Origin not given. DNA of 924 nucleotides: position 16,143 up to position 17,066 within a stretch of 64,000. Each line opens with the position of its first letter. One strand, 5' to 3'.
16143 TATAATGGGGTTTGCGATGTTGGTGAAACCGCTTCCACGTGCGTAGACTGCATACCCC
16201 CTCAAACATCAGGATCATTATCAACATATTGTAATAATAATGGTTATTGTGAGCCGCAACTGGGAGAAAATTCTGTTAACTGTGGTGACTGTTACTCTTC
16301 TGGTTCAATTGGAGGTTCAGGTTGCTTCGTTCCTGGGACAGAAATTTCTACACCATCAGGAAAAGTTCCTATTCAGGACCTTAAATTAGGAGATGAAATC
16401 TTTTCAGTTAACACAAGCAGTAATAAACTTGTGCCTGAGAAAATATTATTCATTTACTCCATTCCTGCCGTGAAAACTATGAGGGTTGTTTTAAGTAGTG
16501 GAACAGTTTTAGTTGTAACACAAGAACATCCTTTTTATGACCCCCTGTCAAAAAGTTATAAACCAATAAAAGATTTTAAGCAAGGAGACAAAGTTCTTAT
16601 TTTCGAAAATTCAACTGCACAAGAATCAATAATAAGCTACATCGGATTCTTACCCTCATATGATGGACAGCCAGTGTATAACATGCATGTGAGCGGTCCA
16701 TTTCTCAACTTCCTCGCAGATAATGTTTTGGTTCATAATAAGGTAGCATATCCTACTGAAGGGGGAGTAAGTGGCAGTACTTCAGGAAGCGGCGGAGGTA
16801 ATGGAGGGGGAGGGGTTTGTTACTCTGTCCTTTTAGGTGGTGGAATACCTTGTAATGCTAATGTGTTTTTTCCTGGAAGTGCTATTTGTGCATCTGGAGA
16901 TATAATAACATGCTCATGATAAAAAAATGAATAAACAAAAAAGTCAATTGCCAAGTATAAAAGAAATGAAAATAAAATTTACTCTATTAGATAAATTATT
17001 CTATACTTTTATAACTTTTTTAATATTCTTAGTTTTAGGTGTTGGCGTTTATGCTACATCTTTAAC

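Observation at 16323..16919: Intein-like Hint/BIL domain inside a secreted cysteine-rich protein, followed by a Gly/Cys-rich 59-aa tail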

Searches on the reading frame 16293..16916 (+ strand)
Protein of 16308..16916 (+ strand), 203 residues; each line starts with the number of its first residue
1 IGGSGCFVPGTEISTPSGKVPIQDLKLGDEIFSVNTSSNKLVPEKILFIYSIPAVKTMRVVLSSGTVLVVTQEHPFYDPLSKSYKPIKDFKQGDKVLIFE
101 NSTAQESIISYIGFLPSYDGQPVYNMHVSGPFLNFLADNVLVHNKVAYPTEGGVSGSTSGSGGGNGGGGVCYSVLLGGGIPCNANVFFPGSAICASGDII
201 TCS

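Call 3: search_protein_families(library=pfam, proteins=[window:16323-16916:+], max_evalue=1)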
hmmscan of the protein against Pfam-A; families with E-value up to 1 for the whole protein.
window:16323-16916:+ (198 aa): 5 families
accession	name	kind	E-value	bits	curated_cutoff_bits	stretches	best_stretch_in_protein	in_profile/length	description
PF07591.16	PT-HINT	-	3.3e-07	31.1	27.7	1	8-125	2-116/137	Pretoxin HINT domain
PF13403.11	Hint_2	-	6.3e-07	30.3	28.4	1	1-32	2-33/147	Hint domain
PF14890.11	Intein_splicing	-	3.7e-05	24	35.8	1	14-95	9-96/155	Intein splicing domain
PF01079.26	Hint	-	6.4e-05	23.1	29.7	1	1-69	13-84/213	Hint module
PF24957.1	DrmE_C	-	0.33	11.1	27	0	52-103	4-57/181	DISARM protein DrmE, C-terminal domain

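Call 16: search_protein_representatives(protein=window:16308-16916:+)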
Query: 203 residues. Proteins with E-value up to 0.001 (for the whole library): 4885; up to 1e-10: 585; up to 1e-30: 30. The best 150 are listed.
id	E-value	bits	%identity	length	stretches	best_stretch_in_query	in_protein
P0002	1.0e-91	322.3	75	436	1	2-203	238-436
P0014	3.3e-53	196.6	33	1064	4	4-156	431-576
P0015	6.6e-52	192.3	32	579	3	2-169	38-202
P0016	4.5e-49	183.0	33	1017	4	5-169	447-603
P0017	2.2e-48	180.8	33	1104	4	4-145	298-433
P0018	4.8e-45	169.9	31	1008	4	2-167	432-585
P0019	6.6e-42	159.6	29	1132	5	3-171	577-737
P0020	4.0e-41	157.1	33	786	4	4-147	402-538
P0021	1.3e-39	152.2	33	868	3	3-157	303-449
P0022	9.7e-39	149.3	50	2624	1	4-153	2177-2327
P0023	5.9e-38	146.7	33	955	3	4-159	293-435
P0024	1.5e-37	145.4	39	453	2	6-147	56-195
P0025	3.1e-37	144.4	29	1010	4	3-164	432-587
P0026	8.4e-37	143.0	32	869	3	2-163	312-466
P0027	2.0e-35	138.5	31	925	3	2-180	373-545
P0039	1.3e-31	126.0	28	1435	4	6-145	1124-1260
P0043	1.2e-30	122.8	45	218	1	2-159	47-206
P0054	1.4e-26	109.6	32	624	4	5-202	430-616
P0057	5.1e-26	107.7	40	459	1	6-146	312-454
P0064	7.2e-25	104.0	41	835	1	5-147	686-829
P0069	1.4e-23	99.8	34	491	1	5-178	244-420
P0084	7.1e-21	90.9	42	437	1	2-149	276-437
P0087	1.3e-20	90.1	35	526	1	2-155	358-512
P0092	2.4e-20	89.2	42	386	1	3-150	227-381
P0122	3.7e-18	82.1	35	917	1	2-167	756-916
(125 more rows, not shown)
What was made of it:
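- Checked: An exhaustive phmmer search gives 4885 relatives at E<=1e-3 and 585 at E<=1e-10 (call 16).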

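Call 20: search_protein_families(library=pfam, proteins=[P0014, P0022, P0039, P0043, P0057, P0064, P0069, P0087, P0122, P0054], max_evalue=0.001)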
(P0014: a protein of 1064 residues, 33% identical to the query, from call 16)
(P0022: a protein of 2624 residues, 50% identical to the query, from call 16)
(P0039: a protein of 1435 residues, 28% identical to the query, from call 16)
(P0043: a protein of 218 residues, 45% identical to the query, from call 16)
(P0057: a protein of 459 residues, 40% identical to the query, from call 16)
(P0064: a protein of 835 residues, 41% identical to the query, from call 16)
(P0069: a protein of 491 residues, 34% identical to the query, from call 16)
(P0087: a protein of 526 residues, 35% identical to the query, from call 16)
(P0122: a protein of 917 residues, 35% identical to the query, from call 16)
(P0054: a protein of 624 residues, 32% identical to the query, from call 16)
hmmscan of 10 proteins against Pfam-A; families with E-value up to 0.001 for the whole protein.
P0014 (1064 aa): 5 families
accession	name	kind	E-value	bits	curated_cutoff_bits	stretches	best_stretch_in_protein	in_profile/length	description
PF07591.16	PT-HINT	-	3.6e-44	150.8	27.7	4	441-563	3-128/137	Pretoxin HINT domain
PF13403.11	Hint_2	-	8.8e-28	98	28.4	2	26-62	2-38/147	Hint domain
PF14890.11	Intein_splicing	-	1.6e-25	90.1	35.8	1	453-526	18-99/155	Intein splicing domain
PF01079.26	Hint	-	1e-21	78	29.7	2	22-92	9-84/213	Hint module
PF04280.21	Tim44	-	1.6e-10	41.7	29.6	1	840-932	14-102/147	Tim44-like domain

P0022 (2624 aa): 1 family
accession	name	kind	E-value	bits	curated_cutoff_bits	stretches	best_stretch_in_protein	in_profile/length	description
PF07591.16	PT-HINT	-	3.9e-12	47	27.7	1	2186-2318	2-136/137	Pretoxin HINT domain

P0039 (1435 aa): 12 families
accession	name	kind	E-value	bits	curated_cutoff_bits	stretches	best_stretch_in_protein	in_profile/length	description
PF07591.16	PT-HINT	-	1.2e-90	301.3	27.7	4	1131-1259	2-136/137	Pretoxin HINT domain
PF00082.27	Peptidase_S8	-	1.1e-43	150.1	21.8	1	242-497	1-274/288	Subtilase family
PF14890.11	Intein_splicing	-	9.8e-32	110.3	35.8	3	1139-1259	11-155/155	Intein splicing domain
PF18911.6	PKD_4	-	1.5e-19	70.2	27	1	527-611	1-84/85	PKD domain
PF01079.26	Hint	-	6e-19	68.9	29.7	0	951-1028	11-91/213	Hint module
PF08517.17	AXH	-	7.7e-18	65.5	33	1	1125-1201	1-86/116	Ataxin-1 and HBP1 module (AXH)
PF13403.11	Hint_2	-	1.9e-17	64.5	28.4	0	1123-1152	1-30/147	Hint domain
PF00801.26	PKD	-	9.3e-14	51.6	23.5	1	534-606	4-75/80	PKD domain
PF05203.21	Hom_end_hint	-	1.4e-11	45.2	32.1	0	1124-1193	1-74/228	Hom_end-associated Hint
PF22352.2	K319L-like_PKD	-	0.00014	22.3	27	0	547-612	14-84/84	K319L-like, PKD domain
PF23454.1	Zn_ribbon_Brz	-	0.00017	22.5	27.9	0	1338-1351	40-56/58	Transcriptional regulator Brz zinc beta ribbon domain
PF18884.5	TSP3_bac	-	0.00036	20.7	25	1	726-747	1-22/22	Bacterial TSP3 repeat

P0043 (218 aa): 4 families
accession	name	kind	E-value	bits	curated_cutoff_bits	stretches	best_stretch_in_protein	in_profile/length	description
PF07591.16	PT-HINT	-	7.9e-09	36.3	27.7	1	58-190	2-136/137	Pretoxin HINT domain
PF14890.11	Intein_splicing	-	4.8e-08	33.4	35.8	1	65-143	10-94/155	Intein splicing domain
PF13403.11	Hint_2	-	1.3e-07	32.5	28.4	1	51-103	2-56/147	Hint domain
PF01079.26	Hint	-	6.3e-07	29.6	29.7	1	49-161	11-134/213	Hint module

P0057 (459 aa): 5 families
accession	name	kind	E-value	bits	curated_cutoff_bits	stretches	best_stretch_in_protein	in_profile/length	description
PF14890.11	Intein_splicing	-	1.1e-11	45.2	35.8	1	325-452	9-155/155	Intein splicing domain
PF07591.16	PT-HINT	-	6.4e-11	43.1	27.7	1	318-452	1-136/137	Pretoxin HINT domain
PF13403.11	Hint_2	-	2.2e-09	38.3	28.4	1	311-348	1-37/147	Hint domain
PF01079.26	Hint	-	5.6e-05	23.3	29.7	1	312-384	13-88/213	Hint module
PF04021.17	Class_IIIsignal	-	0.0007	19.9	23.7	0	29-51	2-24/27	Class III signal peptide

P0064 (835 aa): 4 families
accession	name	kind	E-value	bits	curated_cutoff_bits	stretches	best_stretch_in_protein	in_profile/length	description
PF13403.11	Hint_2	-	8.5e-10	39.6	28.4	1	686-731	1-46/147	Hint domain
PF14890.11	Intein_splicing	-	9.2e-09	35.7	35.8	1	700-778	9-93/155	Intein splicing domain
PF07591.16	PT-HINT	-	1.2e-07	32.5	27.7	1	694-826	2-136/137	Pretoxin HINT domain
PF01079.26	Hint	-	3.4e-05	24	29.7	1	682-758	8-87/213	Hint module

P0069 (491 aa): 4 families
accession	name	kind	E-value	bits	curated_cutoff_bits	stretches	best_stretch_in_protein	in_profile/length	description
PF13403.11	Hint_2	-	4.3e-06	27.6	28.4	1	245-280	2-37/147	Hint domain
PF14890.11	Intein_splicing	-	7.8e-06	26.2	35.8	0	262-320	13-74/155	Intein splicing domain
PF07591.16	PT-HINT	-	0.00017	22.3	27.7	1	252-387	2-136/137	Pretoxin HINT domain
PF01079.26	Hint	-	0.00036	20.6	29.7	1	236-316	5-87/213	Hint module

P0087 (526 aa): 5 families
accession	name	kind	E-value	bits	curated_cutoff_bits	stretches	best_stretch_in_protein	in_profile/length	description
PF14890.11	Intein_splicing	-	2.6e-11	44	35.8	1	376-501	10-155/155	Intein splicing domain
PF13948.11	DUF4215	-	6e-10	39.7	27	2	122-162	6-46/47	Domain of unknown function (DUF4215)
PF07591.16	PT-HINT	-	9.4e-09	36.1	27.7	1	369-502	2-137/137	Pretoxin HINT domain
PF13403.11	Hint_2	-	5.6e-07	30.5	28.4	1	362-399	2-39/147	Hint domain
PF01079.26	Hint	-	1.7e-05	24.9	29.7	1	360-438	11-90/213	Hint module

P0122 (917 aa): 3 families
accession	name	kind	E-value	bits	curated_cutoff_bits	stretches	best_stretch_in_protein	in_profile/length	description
PF07591.16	PT-HINT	-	2.1e-07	31.7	27.7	1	767-897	2-135/137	Pretoxin HINT domain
PF13403.11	Hint_2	-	8.9e-05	23.3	28.4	1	760-796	2-38/147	Hint domain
PF14890.11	Intein_splicing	-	0.00011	22.5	35.8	0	773-898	9-155/155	Intein splicing domain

P0054 (624 aa): 7 families
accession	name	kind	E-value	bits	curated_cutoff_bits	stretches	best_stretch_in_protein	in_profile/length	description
PF07591.16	PT-HINT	-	1.1e-49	168.7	27.7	3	1-124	1-129/137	Pretoxin HINT domain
PF13403.11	Hint_2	-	2e-25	90.3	28.4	1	431-494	2-66/147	Hint domain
PF08517.17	AXH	-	8.9e-22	78.2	33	2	283-372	1-99/116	Ataxin-1 and HBP1 module (AXH)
PF01079.26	Hint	-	3.6e-20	72.9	29.7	2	429-511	11-95/213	Hint module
PF14890.11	Intein_splicing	-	1.3e-16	61.2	35.8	1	134-279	1-155/155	Intein splicing domain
PF14623.11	Vint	-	1.3e-15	58.1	27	1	282-359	2-70/166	Hint-domain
PF05203.21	Hom_end_hint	-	1.4e-08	35.4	32.1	0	127-155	1-29/228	Hom_end-associated Hint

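Call 33: predict_structure(alignment_id=A2)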
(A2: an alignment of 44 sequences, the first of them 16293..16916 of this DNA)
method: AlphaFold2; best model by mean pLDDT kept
length: 208 residues; sequences in the alignment: 44
mean_pLDDT: 79.3   pTM: 0.73
mean pLDDT of the five models: 79.3, 79.2, 79.0, 78.6, 78.4
residues with pLDDT >= 90: 132; 70-90: 11; 50-70: 8; < 50: 57
segments of 3 or more residues with pLDDT < 50: 1-6, 158-208
pLDDT, mean of each block of 10 residues (from residue 1): 51 97 98 98 97 93 97 96 97 98 97 97 91 95 95 55 46 40 40 41 40
secondary structure, 60 per line:
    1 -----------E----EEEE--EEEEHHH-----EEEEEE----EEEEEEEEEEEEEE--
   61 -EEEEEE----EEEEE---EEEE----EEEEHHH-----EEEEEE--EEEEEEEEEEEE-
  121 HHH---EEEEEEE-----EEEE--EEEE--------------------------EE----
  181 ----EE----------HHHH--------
elements in order: E17-20 E23-26 E35-40 E45-58 E62-67 E72-76 E80-83 E88-91 E100-105 E108-119 E127-133 E139-142 E145-148 H197-200
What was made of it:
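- On Hint (Hedgehog/intein) superfamily: The AlphaFold2 model has pLDDT 91-98 over residues 245-384 and is all-beta (call 33).
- Checked: The AlphaFold2 model has pLDDT 91-98 over the domain (call 33).
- AlphaFold2 gives pLDDT 91-98 across the domain (call 33).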

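Call 38: fold_search(model_id=the predicted structure, library=pdb)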
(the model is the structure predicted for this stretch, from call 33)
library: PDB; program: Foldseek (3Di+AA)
matches with E <= 10: 460; with E <= 0.001: 63
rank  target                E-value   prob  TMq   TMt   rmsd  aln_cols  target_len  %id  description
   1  6y75_B                8.5e-11  1.00  0.60  0.82   2.5       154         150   24  BIL2 domain from T.thermophila BUBL1 locus (C1A-N143A) (released 2021-02-03)
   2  6y75_A                1.6e-10  1.00  0.61  0.81   2.2       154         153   25  BIL2 domain from T.thermophila BUBL1 locus (C1A-N143A) (released 2021-02-03)
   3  6tmm_BBB              3.0e-10  1.00  0.60  0.80   2.6       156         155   24  BIL2 domain from T.thermophila BUBL1 locus (C1A-N143A) (released 2020-12-16)
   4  6frh_A                3.8e-10  1.00  0.62  0.80   2.1       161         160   20  Crystal structure of Ssp DnaB Mini-Intein variant M86 (released 2019-01-30)
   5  2lwy_MODEL_1_A        5.0e-10  1.00  0.61  0.90   1.6       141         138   28  Solution Structure of Bacterial Intein-Like domain from Clostridium thermocellum (released 2013-05-08)
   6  6tmm_AAA              1.9e-09  1.00  0.61  0.80   2.2       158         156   23  BIL2 domain from T.thermophila BUBL1 locus (C1A-N143A) (released 2020-12-16)
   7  4o1r                  2.4e-09  1.00  0.61  0.88   1.7       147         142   21  Crystal structure of NpuDnaB intein (released 2014-03-19)
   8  6frh_B                2.6e-09  1.00  0.62  0.85   2.1       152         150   21  Crystal structure of Ssp DnaB Mini-Intein variant M86 (released 2019-01-30)
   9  6frg                  2.8e-09  1.00  0.61  0.79   2.6       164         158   18  Crystal structure of G-1F mutant of Ssp DnaB Mini-Intein variant M86 (released 2019-01-30)
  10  1mi8                  3.2e-09  1.00  0.62  0.89   1.8       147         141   22  2.0 Angstrom crystal structure of a DnaB intein from Synechocystis sp. PCC 6803 (released 2003-08-19)
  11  8ubs_A                3.8e-09  1.00  0.60  0.82   2.3       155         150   18  Crystal structure of NrdJ-1 split intein fusion (released 2024-10-09)
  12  6qaz                  4.2e-09  1.00  0.55  0.87   2.1       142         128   22  Crystal structure of gp41-1 intein (released 2019-11-13)
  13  6rpq                  8.2e-09  1.00  0.58  0.49   4.4       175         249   20  Crystal structure of PhoCDC21-1 intein (released 2019-08-14)
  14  4kl5_A                1.9e-08  1.00  0.57  0.82   2.7       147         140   18  Crystal structure of NpuDnaE intein (released 2013-09-04)
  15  6fre                  2.1e-08  1.00  0.63  0.83   2.3       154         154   20  Crystal structure of G-1F/H73A mutant of Ssp DnaB Mini-Intein variant M86 (released 2019-01-30)
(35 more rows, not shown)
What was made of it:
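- On Hint (Hedgehog/intein) superfamily: Foldseek gives probability 1.00 to 63 PDB Hint, intein and BIL entries at E<=1e-3 (call 38).
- On A-type BIL domain: BIL2 and 2lwy are at the top of the Foldseek list, although mini-inteins follow closely (call 38).
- Closest known: BIL2 of the Tetrahymena thermophila BUBL1 locus. Same: It is the top Foldseek hit (E 8.5e-11, call 38).
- Closest known: BIL2 of the Tetrahymena thermophila BUBL1 locus. Different: Identity is 24-25% (call 38).
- Closest known: Hedgehog C-terminal. Same: Hint fold (call 38, TM 0.80).
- Checked: Foldseek against the PDB gives BIL2 (6y75) at E 8.5e-11 and 2lwy at TM 0.90 with rmsd 1.6 A (call 38).
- Foldseek's top hits are BIL2 (6y75/6tmm), 2lwy (TM 0.90, rmsd 1.6 A) and mini-inteins (call 38). 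It is the size of a mini-intein, and mini-inteins are among the top structural hits (call 38).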

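Call 70: list_cluster_members(proteins=[P0022, P0057, P0064, P0043, P0069, P0084, P0014, P0016, P0092, P0002])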
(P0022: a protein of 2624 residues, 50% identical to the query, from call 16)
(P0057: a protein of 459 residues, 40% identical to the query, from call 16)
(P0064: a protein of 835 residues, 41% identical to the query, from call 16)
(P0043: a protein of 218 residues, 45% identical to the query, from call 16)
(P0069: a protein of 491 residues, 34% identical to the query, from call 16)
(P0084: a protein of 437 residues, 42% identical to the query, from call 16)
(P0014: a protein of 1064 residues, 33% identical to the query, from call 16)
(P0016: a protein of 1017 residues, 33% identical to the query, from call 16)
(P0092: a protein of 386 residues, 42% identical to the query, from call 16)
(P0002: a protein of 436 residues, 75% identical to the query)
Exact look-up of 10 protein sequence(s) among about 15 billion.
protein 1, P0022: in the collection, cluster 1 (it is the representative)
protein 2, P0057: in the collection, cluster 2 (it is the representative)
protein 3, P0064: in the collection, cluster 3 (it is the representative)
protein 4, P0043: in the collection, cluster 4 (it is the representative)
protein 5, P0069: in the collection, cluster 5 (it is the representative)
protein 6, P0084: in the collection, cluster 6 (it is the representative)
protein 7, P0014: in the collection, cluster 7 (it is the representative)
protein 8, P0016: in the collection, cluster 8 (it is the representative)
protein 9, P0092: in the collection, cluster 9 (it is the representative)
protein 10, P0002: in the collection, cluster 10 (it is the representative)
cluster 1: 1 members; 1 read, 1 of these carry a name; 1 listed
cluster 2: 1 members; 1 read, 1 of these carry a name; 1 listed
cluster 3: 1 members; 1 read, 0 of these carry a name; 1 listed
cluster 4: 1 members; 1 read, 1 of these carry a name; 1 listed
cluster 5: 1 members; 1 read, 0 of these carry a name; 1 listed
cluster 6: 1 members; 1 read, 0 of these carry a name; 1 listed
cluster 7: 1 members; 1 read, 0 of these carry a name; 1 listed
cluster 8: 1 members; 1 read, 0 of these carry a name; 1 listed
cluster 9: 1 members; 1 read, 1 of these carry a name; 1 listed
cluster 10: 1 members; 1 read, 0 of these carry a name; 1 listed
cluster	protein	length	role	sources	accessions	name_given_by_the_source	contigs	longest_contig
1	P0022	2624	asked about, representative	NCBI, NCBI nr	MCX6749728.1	MAG: Hint domain-containing protein [Candidatus Pacearchaeota archaeon] | Hint domain-containing protein [Candidatus Pacearchaeota archaeon]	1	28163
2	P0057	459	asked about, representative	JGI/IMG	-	hypothetical protein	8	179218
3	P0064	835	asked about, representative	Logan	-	-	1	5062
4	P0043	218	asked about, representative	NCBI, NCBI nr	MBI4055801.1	MAG: Hint domain-containing protein [Elusimicrobia bacterium] | Hint domain-containing protein [Elusimicrobiota bacterium]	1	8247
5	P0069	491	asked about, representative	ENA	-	-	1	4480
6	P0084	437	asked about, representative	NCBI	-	-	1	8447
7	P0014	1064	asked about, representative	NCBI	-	-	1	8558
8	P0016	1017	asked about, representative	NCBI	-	-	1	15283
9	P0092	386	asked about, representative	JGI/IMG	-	hypothetical protein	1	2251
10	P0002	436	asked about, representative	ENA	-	-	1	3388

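Call 78: find_encoding_contigs(protein=P0057, flank=6000, max_places=2)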
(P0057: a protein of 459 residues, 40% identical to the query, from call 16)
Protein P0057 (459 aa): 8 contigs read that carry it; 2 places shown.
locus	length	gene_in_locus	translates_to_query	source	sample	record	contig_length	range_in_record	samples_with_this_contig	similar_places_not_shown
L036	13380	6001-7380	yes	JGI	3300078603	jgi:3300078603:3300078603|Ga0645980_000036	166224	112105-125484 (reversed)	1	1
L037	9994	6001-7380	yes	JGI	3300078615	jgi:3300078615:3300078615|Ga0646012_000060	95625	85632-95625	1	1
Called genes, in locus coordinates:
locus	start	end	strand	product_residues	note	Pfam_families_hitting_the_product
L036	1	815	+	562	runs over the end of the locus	PF13629:T2SS-T3SS_pil_N, PF00263:Secretin, PF13103:TonB_2, PF03544:TonB_C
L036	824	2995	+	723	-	PF00142:Fer4_NifH (weak), PF01656:CbiA, PF02374:ArsA_ATPase (weak), PF06564:CBP_BcsQ (weak), PF10609:ParA, PF13614:AAA_31, PF00437:T2SSE, PF27713:UCP018868 (weak), +1 more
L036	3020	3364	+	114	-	PF02643:DUF192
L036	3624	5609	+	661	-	-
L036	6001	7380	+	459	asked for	PF13403:Hint_2, PF07591:PT-HINT, PF14890:Intein_splicing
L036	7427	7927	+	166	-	-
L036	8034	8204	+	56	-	-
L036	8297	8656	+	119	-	-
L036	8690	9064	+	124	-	-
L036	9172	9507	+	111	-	-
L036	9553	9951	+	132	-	-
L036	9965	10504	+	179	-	-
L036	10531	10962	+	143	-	-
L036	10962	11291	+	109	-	-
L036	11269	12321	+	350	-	-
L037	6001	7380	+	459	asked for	PF13403:Hint_2, PF07591:PT-HINT, PF14890:Intein_splicing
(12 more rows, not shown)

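Call 84: search_protein_families(library=pfam, proteins=[P0022], max_evalue=0.1)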
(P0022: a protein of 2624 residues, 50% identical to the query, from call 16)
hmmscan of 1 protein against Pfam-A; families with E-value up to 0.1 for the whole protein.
P0022 (2624 aa): 3 families
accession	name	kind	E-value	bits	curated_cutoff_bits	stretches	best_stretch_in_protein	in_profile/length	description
PF07591.16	PT-HINT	-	3.9e-12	47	27.7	1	2186-2318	2-136/137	Pretoxin HINT domain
PF14890.11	Intein_splicing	-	0.0041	17.4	35.8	1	2195-2318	12-155/155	Intein splicing domain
PF13403.11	Hint_2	-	0.024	15.5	28.4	1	2179-2205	2-28/147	Hint domain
